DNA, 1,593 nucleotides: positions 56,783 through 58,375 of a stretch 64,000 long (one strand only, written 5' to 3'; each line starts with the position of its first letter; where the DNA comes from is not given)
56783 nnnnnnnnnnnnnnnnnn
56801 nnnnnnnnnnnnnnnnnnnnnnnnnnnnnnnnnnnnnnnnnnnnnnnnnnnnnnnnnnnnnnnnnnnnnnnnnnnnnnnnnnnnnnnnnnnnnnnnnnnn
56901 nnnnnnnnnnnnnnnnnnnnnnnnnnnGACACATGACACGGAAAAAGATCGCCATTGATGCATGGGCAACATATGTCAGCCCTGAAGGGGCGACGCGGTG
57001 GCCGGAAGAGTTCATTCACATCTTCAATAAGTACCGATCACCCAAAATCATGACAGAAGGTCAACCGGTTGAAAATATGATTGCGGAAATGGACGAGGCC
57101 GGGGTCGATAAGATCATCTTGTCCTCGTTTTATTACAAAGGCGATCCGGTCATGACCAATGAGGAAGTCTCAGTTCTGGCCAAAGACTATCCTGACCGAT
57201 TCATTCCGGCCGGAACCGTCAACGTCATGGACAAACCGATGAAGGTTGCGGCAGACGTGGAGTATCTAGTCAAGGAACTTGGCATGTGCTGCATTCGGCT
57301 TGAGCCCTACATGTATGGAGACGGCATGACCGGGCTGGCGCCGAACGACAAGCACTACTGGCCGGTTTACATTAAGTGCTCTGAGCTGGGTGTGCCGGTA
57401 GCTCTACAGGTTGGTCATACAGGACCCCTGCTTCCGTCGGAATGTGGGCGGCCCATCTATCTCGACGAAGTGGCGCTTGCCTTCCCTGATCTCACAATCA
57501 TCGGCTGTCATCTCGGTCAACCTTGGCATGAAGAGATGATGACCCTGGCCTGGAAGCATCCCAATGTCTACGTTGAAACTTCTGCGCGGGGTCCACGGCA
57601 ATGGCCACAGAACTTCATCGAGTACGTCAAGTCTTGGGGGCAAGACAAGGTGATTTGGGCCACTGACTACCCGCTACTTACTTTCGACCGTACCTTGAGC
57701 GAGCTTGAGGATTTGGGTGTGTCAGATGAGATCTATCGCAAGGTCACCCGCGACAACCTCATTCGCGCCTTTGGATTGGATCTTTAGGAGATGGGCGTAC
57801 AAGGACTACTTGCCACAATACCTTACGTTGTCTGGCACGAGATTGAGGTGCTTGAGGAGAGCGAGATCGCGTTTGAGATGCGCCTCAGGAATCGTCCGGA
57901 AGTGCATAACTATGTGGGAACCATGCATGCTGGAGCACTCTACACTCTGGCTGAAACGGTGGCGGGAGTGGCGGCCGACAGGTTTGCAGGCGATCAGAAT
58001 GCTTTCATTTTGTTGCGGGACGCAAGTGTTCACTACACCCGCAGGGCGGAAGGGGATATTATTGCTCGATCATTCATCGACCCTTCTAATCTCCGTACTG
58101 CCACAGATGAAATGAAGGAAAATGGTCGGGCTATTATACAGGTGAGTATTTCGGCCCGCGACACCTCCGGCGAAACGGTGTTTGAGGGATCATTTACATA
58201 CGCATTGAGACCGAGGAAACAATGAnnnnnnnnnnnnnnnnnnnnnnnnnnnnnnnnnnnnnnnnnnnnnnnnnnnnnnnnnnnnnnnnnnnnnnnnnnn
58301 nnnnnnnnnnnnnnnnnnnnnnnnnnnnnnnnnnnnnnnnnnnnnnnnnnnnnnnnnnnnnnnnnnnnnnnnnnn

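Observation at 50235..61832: Fourteen-gene, translationally coupled CoA-thioester operon that I cannot map to a textbook pathway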

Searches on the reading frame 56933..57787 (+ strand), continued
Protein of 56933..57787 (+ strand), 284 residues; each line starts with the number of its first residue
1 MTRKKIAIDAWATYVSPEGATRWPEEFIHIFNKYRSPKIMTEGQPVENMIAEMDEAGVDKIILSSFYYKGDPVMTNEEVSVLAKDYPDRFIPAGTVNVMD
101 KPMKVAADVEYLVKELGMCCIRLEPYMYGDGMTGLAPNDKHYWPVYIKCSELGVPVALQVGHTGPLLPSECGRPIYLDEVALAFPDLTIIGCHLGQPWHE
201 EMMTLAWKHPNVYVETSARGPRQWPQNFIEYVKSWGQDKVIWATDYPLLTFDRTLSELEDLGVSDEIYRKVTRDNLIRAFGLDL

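Call 36: search_protein_families(library=pfam, proteins=[L096:6436-7071:-, L045:15325-17169:+, L047:1380-3152:-, L110:8151-9845:-, L107:4996-6201:-, L045:5284-6510:+], max_evalue=0.01)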
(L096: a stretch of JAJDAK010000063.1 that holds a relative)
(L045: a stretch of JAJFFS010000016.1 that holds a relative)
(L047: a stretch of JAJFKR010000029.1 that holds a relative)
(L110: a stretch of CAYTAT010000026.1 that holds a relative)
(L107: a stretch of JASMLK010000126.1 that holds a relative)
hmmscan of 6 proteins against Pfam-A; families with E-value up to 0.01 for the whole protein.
L096:6436-7071:- (211 aa): 8 families
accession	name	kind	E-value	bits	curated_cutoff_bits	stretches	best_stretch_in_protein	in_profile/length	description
PF00440.29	TetR_N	-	2.2e-13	50.2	24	1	24-66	2-44/47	Bacterial regulatory proteins, tetR family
PF17932.6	TetR_C_24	-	2.5e-05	24.9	26.4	1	89-170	2-82/114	Tetracyclin repressor-like, C-terminal domain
PF17938.6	TetR_C_29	-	0.00011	22.7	26.2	1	93-179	3-91/119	Tetracyclin repressor-like, C-terminal domain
PF02796.21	HTH_7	-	0.00068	20.2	23.8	0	40-56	23-39/45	Helix-turn-helix domain of resolvase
PF13022.12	HTH_Tnp_1_2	-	0.0008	19.9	27.9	1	4-86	1-72/122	Helix-turn-helix of insertion element transposase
PF14514.11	TetR_C_9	-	0.0021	18.6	25.3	1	93-163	6-76/130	Tetracyclin repressor-like, C-terminal domain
PF12840.13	HTH_20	-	0.0023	18.3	27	0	37-64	17-44/51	Helix-turn-helix domain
PF13977.11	TetR_C_6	-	0.0066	17.1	27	0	92-165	2-76/115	BetI-type transcriptional repressor, C-terminal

L045:15325-17169:+ (614 aa): 2 families
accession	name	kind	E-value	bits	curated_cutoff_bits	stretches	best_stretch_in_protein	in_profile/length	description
PF00501.34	AMP-binding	-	1.2e-72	245.3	29.9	1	32-438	12-383/384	AMP-binding enzyme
PF23562.2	AMP-binding_C_3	-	3.8e-14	53.6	20.8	1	476-612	2-123/124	AMP-binding enzyme C-terminal domain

L047:1380-3152:- (590 aa): 2 families
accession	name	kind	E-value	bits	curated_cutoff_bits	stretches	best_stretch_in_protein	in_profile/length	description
PF01144.29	CoA_trans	-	4.2e-18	66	23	2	29-251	3-214/217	Coenzyme A transferase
PF04223.18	CitF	-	0.0005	19.7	27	1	451-524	325-402/466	Citrate lyase, alpha subunit (CitF)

L110:8151-9845:- (564 aa): 2 families
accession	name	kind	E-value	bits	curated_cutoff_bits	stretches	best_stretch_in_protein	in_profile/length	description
PF00501.34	AMP-binding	-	1.2e-85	288.1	29.9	1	59-423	2-384/384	AMP-binding enzyme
PF13193.12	AMP-binding_C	-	5.5e-22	78.9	24.5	1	474-549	1-76/76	AMP-binding enzyme C-terminal domain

L107:4996-6201:- (401 aa): 2 families
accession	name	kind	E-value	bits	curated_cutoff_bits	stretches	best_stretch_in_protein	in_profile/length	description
PF03435.24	Sacchrp_dh_NADP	-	4.2e-14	53.4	25.1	1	19-147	2-129/129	Saccharopine dehydrogenase NADP binding domain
PF13460.12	NAD_binding_10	-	4.4e-06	27.1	27.2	1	22-115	1-89/184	NAD(P)H-binding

L045:5284-6510:+ (408 aa): 3 families
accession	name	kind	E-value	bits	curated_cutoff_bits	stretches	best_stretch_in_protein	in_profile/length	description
PF03435.24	Sacchrp_dh_NADP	-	7.3e-15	55.9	25.1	1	25-153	1-128/129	Saccharopine dehydrogenase NADP binding domain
PF13460.12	NAD_binding_10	-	3e-05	24.4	27.2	1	29-118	1-85/184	NAD(P)H-binding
PF01370.27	Epimerase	-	0.0097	15.8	20.9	0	25-104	1-72/240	NAD dependent epimerase/dehydratase family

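Call 37: search_protein_families(library=ncbifam, proteins=[L052:5511-6353:-, L052:6774-7916:-, L052:3961-5514:-, L052:3243-3926:-, L052:2063-3229:-], max_evalue=1e-8)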
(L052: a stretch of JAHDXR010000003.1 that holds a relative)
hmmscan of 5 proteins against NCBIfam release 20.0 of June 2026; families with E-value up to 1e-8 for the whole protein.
L052:5511-6353:- (280 aa): 11 families
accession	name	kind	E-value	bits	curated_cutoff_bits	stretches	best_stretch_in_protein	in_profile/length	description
NF004868.0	PRK06224.1-5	subfamily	1e-45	155.8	193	1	24-257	7-245/260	citryl-CoA lyase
NF004869.0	PRK06224.1-6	subfamily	1.5e-45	155.6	212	1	21-276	3-259/263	citryl-CoA lyase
NF004864.0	PRK06224.1-1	equivalog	1e-37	129.7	261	1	17-275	11-277/278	citryl-CoA lyase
NF004866.0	PRK06224.1-3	subfamily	2.5e-37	128.5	245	1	21-275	17-271/275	citryl-CoA lyase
NF004867.0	PRK06224.1-4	equivalog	7.3e-23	80.9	409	1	25-250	10-236/261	citryl-CoA lyase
NF004865.0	PRK06224.1-2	equivalog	1.3e-19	70.7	323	1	27-268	15-262/265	citryl-CoA lyase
NF010639.0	PRK14036.1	equivalog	1.3e-11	43.8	502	0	30-77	25-72/379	citrate synthase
TIGR01800.1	cit_synth_II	subfamily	1.8e-11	43.4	421.3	0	30-78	18-66/368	2-methylcitrate synthase/citrate synthase II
NF041157.1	Cit_synThplmales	equivalog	6e-11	42.1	590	0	150-273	247-370/377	citrate synthase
NF010636.0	PRK14033.1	equivalog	7.2e-10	38.2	479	0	26-79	22-77/376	bifunctional 2-methylcitrate synthase/citrate synthase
NF041301.1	Cit_synth_Halo_CitZ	equivalog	6.3e-09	35.3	550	0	31-77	25-71/379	citrate synthase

L052:6774-7916:- (380 aa): 17 families
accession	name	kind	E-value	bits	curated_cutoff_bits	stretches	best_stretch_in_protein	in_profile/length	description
NF004811.0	PRK06158.1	subfamily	3.5e-103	345.5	421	1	7-379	9-379/384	acetyl-CoA acetyltransferase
NF005892.0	PRK07855.1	subfamily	6.8e-77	258.9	469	1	5-378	5-387/390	lipid-transfer protein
NF006010.0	PRK08142.1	subfamily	5.3e-70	236.1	462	1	6-379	5-386/388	thiolase domain-containing protein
NF004720.0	PRK06064.1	subfamily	1e-65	222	420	1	7-364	3-371/389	thiolase domain-containing protein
NF053570.1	AcCoTHIOL_METTL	equivalog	2.3e-53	181.4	600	1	9-370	5-373/385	acetyl-CoA acetyltransferase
NF009228.0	PRK12578.1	subfamily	5.6e-50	170.1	485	1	7-357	4-363/387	thiolase domain-containing protein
NF005704.0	PRK07516.1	subfamily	7.4e-50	170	412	1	7-365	3-372/389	thiolase domain-containing protein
NF004715.0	PRK06059.1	equivalog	2.9e-46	158.2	424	1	7-374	5-394/399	lipid-transfer protein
NF006102.0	PRK08256.1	subfamily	2.3e-45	155.3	436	1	144-375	149-388/394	lipid-transfer protein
NF004810.0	PRK06157.1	equivalog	6e-39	134.3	403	1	6-369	7-382/400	acetyl-CoA acetyltransferase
NF004982.0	PRK06365.1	equivalog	5.4e-37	127.9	695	2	32-241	43-256/430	thiolase domain-containing protein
NF006180.0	PRK08313.1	subfamily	1.6e-36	126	514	1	6-379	4-383/389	thiolase domain-containing protein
NF053628.1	BnzsclthlBbsBGT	equivalog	2e-33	115.7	750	1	8-373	7-377/389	benzoylsuccinyl-CoA thiolase subunit BbsB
NF004721.0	PRK06065.1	equivalog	1.4e-31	109.8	455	1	146-377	153-390/393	thiolase domain-containing protein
NF004936.0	PRK06289.1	equivalog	1e-30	106.8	375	1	113-379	121-402/405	acetyl-CoA acetyltransferase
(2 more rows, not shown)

L052:3961-5514:- (517 aa): 106 families (the best 25 are shown)
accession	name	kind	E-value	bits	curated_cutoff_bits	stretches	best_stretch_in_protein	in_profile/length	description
NF004837.0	PRK06187.1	subfamily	8.9e-130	433.4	476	1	11-511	16-528/531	long-chain-fatty-acid--CoA ligase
NF006182.0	PRK08316.1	subfamily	1e-109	367.4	663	1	9-506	17-518/523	fatty acyl-CoA synthetase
NF005676.0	PRK07470.1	equivalog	6e-95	318.9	774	1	6-504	23-528/544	acyl-CoA synthetase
NF005801.1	PRK07656.1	equivalog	7.6e-92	308.5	657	1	10-502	8-500/500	FadD3 family acyl-CoA ligase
NF004838.1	PRK06188.1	equivalog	1.1e-87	294.5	875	1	17-506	23-524/524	fatty-acid--CoA ligase FadD8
NF009233.0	PRK12583.1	subfamily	7.5e-86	288.7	832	1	158-503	204-548/558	fatty acid CoA ligase family protein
NF006181.0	PRK08314.1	subfamily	3.6e-83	279.7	705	2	144-504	193-553/563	long-chain-fatty-acid--CoA ligase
NF009071.0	PRK12406.1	subfamily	1.1e-82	278.2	701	1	153-509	150-506/510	acyl-CoA synthetase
NF005702.0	PRK07514.1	subfamily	4.3e-82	276.1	558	1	22-505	23-500/506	malonyl-CoA synthase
NF004797.0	PRK06145.1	equivalog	2.2e-81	273.7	850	1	9-505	8-495/499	acyl-CoA synthetase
NF005307.0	PRK06839.1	equivalog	1.5e-80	271.3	748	1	12-500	11-488/496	o-succinylbenzoate--CoA ligase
NF006572.0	PRK09088.1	equivalog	7.2e-79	265.7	696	1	12-503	10-485/491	acyl-CoA synthetase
NF005857.1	PRK07786.1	exception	2e-77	260.9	733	1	10-505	16-512/513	fatty-acid--CoA ligase FadD5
NF002966.0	PRK03640.1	equivalog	2.5e-76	257.2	556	1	11-503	10-478/483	o-succinylbenzoate--CoA ligase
NF005220.0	PRK06710.1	equivalog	1.7e-74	250.9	1116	1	153-512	204-560/563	long-chain-fatty-acid--CoA ligase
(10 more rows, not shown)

L052:3243-3926:- (227 aa): 0 families

L052:2063-3229:- (388 aa): 0 families

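Call 49: find_encoding_contigs(protein=P0030, flank=10000, max_places=3)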
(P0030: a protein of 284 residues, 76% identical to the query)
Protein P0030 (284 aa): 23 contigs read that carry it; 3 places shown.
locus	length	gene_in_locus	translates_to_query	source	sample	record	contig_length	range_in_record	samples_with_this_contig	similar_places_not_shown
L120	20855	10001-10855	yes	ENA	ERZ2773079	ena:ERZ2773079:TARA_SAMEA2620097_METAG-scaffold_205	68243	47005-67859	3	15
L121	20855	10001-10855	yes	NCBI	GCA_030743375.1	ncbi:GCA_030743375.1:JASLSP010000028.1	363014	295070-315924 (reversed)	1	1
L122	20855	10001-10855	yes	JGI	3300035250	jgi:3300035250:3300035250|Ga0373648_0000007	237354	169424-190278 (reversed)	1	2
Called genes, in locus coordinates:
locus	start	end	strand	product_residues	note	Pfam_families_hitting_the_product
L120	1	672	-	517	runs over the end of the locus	PF00501:AMP-binding, PF13193:AMP-binding_C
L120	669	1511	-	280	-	PF00285:Citrate_synt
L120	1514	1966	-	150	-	PF01796:OB_ChsH2_C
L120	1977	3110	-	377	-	PF00108:Thiolase_N (faint), PF22691:Thiolase_C_1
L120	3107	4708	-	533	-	PF07519:Tannase, PF00326:Peptidase_S9 (weak)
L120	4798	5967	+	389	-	PF02771:Acyl-CoA_dh_N, PF02770:Acyl-CoA_dh_M, PF00441:Acyl-CoA_dh_1, PF22924:ACOX_C_alpha1 (weak), PF08028:Acyl-CoA_dh_2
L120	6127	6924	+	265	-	PF00378:ECH_1, PF16113:ECH_2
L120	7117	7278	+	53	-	PF00501:AMP-binding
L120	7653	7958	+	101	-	PF00501:AMP-binding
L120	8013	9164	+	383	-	PF02771:Acyl-CoA_dh_N, PF02770:Acyl-CoA_dh_M, PF00441:Acyl-CoA_dh_1, PF08028:Acyl-CoA_dh_2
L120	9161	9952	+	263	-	PF00378:ECH_1, PF16113:ECH_2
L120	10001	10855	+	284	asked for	PF04909:Amidohydro_2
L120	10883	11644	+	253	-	PF00378:ECH_1, PF16113:ECH_2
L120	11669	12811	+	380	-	PF02771:Acyl-CoA_dh_N, PF02770:Acyl-CoA_dh_M, PF00441:Acyl-CoA_dh_1, PF08028:Acyl-CoA_dh_2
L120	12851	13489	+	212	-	PF00440:TetR_N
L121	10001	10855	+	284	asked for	PF04909:Amidohydro_2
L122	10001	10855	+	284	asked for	PF04909:Amidohydro_2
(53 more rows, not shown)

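Call 50: find_encoding_contigs(protein=P0039, flank=10000, max_places=1)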
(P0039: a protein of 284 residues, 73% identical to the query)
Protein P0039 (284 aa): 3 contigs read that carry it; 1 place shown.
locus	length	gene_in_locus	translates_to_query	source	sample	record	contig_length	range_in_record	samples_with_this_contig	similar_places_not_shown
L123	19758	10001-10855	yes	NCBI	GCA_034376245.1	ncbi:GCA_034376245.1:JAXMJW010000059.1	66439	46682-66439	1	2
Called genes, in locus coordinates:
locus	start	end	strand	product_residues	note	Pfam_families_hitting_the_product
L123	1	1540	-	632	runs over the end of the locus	PF00989:PAS, PF08448:PAS_4 (weak), PF13188:PAS_8 (weak), PF00990:GGDEF, PF00563:EAL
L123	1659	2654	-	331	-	PF12706:Lactamase_B_2 (faint)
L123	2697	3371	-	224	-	PF00702:Hydrolase (weak), PF12710:HAD, PF08282:Hydrolase_3 (weak)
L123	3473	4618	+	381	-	PF02771:Acyl-CoA_dh_N, PF02770:Acyl-CoA_dh_M, PF00441:Acyl-CoA_dh_1, PF08028:Acyl-CoA_dh_2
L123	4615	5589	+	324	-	-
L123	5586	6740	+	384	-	PF00108:Thiolase_N, PF22691:Thiolase_C_1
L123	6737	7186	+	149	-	PF12172:zf-ChsH2 (weak), PF01796:OB_ChsH2_C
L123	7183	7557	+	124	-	PF12172:zf-ChsH2 (weak)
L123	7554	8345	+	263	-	PF00378:ECH_1, PF16113:ECH_2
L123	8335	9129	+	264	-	PF00378:ECH_1, PF16113:ECH_2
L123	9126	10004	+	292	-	PF05853:BKACE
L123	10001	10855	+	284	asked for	PF04909:Amidohydro_2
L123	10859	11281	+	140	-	PF14539:DUF4442, PF03061:4HBT (weak)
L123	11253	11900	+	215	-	PF00440:TetR_N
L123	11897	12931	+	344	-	PF08240:ADH_N, PF00107:ADH_zinc_N, PF13602:ADH_zinc_N_2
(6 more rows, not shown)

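Call 54: get_annotated_region(hit=H6, flank=9000)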
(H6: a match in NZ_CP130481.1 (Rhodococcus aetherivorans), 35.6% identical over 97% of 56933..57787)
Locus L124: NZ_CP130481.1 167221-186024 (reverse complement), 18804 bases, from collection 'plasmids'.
description: Rhodococcus aetherivorans strain L13 plasmid pRaL13f, complete sequence
organism: Rhodococcus aetherivorans (NCBI taxid 191292)
taxonomy: Bacteria; Actinomycetota; Actinomycetes; Mycobacteriales; Nocardiaceae; Rhodococcus; Rhodococcus aetherivorans
host: -; source: Bacteria, whole organism,Rough variant of Nocardia corallina No. 724, Presque Isle Cultures, Presque Isle, Pa.; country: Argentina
typing (MOB-suite, as given by PLSDB): conjugative; relaxase MOBF; mating-pair formation MPF_T
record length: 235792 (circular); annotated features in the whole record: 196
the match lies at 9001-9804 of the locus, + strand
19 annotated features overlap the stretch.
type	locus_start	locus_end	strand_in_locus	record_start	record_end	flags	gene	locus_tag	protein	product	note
CDS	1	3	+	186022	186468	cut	-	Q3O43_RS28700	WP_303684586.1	hypothetical protein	-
CDS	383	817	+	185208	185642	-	-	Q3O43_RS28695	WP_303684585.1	helix-turn-helix domain-containing protein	-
CDS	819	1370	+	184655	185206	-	-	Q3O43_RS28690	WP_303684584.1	PIN domain-containing protein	-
CDS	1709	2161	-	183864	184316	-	-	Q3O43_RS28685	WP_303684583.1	Lrp/AsnC family transcriptional regulator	-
CDS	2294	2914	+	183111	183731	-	-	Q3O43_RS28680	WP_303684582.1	LysE family translocator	-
CDS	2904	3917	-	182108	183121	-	-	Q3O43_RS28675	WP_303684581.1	MBL fold metallo-hydrolase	-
CDS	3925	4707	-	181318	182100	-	-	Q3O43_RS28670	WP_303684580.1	enoyl-CoA hydratase/isomerase family protein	-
CDS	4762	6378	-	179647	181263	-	-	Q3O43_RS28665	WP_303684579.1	AMP-binding protein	-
CDS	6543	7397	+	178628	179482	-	-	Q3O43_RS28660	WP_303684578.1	LuxR C-terminal-related transcriptional regulator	GO:0006355 - regulation of DNA-templated transcription [Evidence IEA]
CDS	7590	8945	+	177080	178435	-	-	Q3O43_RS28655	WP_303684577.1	MFS transporter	GO:0055085 - transmembrane transport [Evidence IEA]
CDS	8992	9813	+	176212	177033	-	-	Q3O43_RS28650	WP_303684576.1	amidohydrolase family protein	-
CDS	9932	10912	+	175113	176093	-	-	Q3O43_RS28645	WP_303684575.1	nitronate monooxygenase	-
CDS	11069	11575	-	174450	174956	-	-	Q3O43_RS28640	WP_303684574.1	DUF4913 domain-containing protein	-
CDS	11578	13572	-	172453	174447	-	-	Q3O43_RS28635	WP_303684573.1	TraM recognition domain-containing protein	-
CDS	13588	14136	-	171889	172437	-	-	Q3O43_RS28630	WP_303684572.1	hypothetical protein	-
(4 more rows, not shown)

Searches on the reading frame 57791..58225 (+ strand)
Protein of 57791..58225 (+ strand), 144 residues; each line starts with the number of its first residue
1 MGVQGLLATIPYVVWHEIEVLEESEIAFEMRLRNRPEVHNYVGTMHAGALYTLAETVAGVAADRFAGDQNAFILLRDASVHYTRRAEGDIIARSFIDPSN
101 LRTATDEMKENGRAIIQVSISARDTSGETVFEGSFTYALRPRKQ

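Call 4: search_protein_families(library=pfam, proteins=[window:57791-58225:+])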
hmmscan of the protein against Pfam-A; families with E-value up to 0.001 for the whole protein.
window:57791-58225:+ (144 aa): 3 families
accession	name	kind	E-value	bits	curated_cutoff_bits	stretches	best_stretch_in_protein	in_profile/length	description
PF14539.12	DUF4442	-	3.9e-20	72.8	25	1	7-137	10-130/132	Domain of unknown function (DUF4442)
PF09500.16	YiiD_C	-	6e-05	23.5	27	1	18-136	20-141/144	Putative thioesterase (yiiD_Cterm)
PF03061.28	4HBT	-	0.00084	20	20.6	1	43-87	2-45/79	Thioesterase superfamily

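Call 10: search_protein_families(library=ncbifam, proteins=[window:57791-58225:+], max_evalue=0.00001)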
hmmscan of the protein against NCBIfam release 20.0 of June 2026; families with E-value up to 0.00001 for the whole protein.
window:57791-58225:+ (144 aa): 1 family
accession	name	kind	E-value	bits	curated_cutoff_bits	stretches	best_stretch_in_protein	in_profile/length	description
TIGR00369.1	unchar_dom_1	domain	3.6e-06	27.1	36.6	1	17-92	7-82/117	hotdog fold thioesterase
